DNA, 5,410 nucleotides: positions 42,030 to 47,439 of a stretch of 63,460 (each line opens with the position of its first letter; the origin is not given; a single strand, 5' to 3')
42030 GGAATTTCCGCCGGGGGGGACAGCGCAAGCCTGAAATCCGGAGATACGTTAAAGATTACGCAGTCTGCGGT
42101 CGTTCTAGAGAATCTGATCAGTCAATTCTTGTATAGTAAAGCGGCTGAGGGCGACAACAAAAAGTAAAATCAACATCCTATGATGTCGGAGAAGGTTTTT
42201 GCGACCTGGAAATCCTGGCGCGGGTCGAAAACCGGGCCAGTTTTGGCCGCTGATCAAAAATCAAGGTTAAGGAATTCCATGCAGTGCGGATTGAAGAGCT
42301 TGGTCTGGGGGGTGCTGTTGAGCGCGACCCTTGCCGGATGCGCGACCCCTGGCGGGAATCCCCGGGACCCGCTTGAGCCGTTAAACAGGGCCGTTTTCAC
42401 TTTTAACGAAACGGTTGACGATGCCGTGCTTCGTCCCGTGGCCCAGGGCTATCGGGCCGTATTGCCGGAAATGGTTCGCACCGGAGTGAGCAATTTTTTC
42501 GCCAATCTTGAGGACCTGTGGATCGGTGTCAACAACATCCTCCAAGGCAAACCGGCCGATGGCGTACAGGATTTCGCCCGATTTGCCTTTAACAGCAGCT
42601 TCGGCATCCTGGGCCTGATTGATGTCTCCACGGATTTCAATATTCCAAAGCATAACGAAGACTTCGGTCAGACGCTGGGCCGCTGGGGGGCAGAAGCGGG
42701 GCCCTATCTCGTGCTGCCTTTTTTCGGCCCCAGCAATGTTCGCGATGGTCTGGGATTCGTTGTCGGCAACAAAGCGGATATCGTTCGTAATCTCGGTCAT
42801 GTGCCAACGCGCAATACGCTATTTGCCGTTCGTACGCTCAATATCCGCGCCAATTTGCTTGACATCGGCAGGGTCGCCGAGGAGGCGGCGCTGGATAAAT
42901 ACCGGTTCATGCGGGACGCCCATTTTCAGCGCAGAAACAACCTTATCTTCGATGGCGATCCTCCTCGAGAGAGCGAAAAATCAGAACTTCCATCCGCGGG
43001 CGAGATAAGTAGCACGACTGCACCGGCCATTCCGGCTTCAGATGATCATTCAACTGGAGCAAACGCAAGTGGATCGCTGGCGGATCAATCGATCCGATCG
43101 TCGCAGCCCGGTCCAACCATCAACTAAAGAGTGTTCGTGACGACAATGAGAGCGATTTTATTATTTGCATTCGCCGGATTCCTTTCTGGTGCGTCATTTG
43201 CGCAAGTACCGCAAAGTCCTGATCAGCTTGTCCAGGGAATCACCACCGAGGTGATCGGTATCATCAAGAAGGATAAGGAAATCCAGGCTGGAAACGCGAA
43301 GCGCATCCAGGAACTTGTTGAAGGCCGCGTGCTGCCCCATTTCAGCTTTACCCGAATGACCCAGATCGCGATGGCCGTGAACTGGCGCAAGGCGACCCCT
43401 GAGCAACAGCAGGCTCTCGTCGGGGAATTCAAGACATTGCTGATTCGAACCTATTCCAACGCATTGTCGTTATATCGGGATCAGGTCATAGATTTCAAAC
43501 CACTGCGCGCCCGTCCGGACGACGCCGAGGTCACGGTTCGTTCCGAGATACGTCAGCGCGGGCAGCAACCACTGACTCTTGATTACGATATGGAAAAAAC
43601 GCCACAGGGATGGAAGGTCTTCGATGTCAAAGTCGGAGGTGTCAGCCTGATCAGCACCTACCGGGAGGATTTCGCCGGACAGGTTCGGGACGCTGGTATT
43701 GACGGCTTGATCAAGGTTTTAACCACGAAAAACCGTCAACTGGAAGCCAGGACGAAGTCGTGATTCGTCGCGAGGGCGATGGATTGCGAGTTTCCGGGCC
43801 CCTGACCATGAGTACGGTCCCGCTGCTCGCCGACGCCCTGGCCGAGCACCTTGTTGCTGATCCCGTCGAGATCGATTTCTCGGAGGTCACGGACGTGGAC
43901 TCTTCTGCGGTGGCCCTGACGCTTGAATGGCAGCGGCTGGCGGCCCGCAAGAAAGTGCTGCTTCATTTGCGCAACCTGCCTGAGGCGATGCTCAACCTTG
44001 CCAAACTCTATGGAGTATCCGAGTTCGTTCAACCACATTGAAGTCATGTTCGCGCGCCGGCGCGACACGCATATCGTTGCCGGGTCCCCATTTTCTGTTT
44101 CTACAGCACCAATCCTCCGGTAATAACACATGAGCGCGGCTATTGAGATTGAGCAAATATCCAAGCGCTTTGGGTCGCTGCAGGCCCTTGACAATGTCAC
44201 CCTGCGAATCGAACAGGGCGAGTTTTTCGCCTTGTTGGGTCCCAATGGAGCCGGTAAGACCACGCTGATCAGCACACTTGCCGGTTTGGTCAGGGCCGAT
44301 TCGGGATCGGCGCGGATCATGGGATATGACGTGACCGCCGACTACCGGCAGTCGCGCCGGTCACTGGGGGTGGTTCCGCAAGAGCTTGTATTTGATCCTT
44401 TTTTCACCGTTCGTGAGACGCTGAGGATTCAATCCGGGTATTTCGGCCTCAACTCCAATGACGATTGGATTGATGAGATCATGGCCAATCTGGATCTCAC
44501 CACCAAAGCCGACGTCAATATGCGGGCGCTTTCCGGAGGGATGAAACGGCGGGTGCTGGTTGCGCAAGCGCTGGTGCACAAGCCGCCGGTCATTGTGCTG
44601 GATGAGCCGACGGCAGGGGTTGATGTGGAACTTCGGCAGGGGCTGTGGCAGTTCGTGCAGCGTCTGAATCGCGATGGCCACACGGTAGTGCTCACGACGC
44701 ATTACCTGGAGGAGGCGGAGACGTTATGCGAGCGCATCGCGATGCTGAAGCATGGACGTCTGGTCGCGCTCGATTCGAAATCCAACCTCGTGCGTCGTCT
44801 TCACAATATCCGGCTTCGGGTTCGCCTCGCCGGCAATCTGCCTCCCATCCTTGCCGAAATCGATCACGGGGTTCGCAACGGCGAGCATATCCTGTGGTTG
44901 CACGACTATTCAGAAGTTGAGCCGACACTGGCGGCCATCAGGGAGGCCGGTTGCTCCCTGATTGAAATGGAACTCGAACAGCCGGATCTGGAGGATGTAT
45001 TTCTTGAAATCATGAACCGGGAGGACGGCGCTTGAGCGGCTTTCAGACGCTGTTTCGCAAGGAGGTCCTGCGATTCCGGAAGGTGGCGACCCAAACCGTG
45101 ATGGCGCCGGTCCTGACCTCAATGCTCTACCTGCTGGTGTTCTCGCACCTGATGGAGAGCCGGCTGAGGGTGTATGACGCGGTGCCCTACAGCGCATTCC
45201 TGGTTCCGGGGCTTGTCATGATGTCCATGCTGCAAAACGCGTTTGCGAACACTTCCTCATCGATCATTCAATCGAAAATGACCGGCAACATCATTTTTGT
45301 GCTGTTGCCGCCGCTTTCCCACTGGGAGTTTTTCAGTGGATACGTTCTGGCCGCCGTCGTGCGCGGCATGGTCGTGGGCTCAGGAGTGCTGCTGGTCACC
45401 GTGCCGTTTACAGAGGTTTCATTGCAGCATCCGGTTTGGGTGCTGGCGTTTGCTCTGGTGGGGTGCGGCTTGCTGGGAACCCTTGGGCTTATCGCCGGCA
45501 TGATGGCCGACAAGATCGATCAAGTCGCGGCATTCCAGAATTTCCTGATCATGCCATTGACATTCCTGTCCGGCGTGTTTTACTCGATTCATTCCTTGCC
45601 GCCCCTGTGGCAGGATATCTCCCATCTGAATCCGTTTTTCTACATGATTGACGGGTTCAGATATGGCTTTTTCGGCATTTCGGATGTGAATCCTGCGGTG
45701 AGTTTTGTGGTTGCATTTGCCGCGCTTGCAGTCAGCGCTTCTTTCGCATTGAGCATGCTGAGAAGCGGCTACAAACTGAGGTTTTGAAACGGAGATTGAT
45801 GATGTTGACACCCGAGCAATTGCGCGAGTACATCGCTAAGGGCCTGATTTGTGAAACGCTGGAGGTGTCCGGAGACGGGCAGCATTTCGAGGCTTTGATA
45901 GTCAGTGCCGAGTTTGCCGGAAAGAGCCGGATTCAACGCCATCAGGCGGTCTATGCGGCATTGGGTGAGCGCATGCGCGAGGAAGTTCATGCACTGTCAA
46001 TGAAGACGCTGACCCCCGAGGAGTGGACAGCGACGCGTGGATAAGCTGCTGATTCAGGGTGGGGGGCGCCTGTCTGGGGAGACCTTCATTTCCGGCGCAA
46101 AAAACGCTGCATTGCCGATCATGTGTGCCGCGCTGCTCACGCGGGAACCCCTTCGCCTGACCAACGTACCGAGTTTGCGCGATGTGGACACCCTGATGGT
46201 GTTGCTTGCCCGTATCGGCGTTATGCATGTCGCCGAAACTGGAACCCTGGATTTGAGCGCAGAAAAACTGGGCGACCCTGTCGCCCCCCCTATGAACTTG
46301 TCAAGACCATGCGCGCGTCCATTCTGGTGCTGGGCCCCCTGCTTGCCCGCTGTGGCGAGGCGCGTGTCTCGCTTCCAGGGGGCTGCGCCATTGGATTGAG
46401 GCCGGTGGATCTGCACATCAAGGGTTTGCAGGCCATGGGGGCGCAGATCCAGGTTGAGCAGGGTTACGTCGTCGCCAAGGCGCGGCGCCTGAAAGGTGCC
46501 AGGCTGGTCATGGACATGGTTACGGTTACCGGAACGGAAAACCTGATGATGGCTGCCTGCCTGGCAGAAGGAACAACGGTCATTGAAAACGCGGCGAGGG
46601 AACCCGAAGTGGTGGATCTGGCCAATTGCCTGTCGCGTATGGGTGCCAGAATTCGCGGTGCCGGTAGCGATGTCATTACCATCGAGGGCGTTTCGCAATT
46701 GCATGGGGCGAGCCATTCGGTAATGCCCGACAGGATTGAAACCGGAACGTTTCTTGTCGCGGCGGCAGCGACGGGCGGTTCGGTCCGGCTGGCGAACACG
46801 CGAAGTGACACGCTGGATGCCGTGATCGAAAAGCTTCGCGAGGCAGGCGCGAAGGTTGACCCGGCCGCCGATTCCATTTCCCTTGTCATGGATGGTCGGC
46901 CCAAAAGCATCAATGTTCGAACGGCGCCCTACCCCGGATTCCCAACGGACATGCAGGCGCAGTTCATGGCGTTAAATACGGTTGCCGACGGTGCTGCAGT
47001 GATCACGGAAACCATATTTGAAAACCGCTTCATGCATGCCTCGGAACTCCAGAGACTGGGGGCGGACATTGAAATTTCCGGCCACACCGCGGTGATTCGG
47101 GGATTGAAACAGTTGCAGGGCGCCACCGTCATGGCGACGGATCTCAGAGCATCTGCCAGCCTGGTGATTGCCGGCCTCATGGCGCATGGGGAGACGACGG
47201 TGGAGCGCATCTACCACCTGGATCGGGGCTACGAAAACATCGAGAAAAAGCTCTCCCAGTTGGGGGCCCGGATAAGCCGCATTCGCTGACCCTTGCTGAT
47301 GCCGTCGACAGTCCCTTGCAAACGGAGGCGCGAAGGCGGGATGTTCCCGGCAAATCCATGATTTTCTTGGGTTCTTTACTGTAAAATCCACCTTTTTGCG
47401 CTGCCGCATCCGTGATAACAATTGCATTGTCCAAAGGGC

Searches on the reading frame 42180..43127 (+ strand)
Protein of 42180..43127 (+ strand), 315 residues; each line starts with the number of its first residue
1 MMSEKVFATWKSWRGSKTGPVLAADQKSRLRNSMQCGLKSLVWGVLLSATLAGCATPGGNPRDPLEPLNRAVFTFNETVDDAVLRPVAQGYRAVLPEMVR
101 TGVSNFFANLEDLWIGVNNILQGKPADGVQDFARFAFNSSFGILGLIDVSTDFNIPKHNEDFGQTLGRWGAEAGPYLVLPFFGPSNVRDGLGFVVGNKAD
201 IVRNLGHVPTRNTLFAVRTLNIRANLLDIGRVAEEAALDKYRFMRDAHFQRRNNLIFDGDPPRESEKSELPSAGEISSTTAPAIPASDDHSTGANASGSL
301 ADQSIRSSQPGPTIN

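Call 90: search_protein_families(library=pfam, proteins=[window:42180-43127:+], max_evalue=0.00001)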
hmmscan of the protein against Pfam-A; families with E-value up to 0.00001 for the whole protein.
window:42180-43127:+ (315 aa): 1 family
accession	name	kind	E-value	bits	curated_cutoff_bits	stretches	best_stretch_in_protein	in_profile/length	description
PF04333.18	MlaA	-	1.9e-73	246.7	25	1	62-254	2-194/195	MlaA lipoprotein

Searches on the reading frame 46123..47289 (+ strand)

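Call 90: search_protein_families(library=pfam, proteins=[window:46123-47289:+], max_evalue=0.00001)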
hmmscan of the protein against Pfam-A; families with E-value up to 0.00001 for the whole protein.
window:46123-47289:+ (388 aa): 1 family
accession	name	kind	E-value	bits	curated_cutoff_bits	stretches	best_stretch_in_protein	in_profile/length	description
PF00275.25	EPSP_synthase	-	3.9e-103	345.8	22.8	1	51-377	76-417/417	EPSP synthase (3-phosphoshikimate 1-carboxyvinyltransferase)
